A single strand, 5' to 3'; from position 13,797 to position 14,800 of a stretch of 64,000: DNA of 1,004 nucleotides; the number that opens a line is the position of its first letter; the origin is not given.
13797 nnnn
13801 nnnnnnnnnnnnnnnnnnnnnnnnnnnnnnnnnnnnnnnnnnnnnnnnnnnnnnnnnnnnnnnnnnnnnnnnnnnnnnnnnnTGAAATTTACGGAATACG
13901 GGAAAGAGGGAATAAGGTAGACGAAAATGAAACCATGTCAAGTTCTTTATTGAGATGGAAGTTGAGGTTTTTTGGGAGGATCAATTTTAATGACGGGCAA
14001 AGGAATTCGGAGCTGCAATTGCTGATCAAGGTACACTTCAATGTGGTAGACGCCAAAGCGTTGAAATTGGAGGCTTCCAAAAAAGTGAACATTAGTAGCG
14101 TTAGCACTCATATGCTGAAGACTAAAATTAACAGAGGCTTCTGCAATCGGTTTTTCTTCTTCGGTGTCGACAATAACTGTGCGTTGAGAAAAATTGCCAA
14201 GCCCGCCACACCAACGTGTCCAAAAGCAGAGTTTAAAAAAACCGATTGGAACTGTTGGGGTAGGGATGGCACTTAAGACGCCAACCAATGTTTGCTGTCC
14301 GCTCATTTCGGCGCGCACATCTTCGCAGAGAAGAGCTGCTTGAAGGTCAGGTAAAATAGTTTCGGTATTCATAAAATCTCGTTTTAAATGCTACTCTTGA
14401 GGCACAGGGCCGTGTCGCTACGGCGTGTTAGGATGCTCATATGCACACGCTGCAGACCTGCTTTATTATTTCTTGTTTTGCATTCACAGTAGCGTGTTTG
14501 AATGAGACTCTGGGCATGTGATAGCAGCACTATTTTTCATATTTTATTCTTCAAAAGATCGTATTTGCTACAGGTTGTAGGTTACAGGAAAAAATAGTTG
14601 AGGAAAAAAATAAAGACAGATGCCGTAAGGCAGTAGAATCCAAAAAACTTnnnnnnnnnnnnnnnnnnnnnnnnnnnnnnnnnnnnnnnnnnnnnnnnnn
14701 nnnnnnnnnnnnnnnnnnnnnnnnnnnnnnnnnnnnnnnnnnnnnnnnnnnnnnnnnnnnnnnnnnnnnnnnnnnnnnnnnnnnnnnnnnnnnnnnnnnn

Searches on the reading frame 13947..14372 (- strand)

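Call 48: search_protein_families(library=pfam, proteins=[window:13947-14372:-])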
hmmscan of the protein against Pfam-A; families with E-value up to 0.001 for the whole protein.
window:13947-14372:- (141 aa): 1 family
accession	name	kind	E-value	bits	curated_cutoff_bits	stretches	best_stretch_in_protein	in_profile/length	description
PF22091.2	DUF6941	-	2.9e-19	70.1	27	1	11-127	1-124/125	Family of unknown function (DUF6941)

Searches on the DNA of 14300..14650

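Call 60: search_rna_families(source=window, start=14300, end=14650, threshold=evalue, max_evalue=1)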
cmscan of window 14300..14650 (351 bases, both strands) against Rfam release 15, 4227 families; matches with E-value up to 1: 0.
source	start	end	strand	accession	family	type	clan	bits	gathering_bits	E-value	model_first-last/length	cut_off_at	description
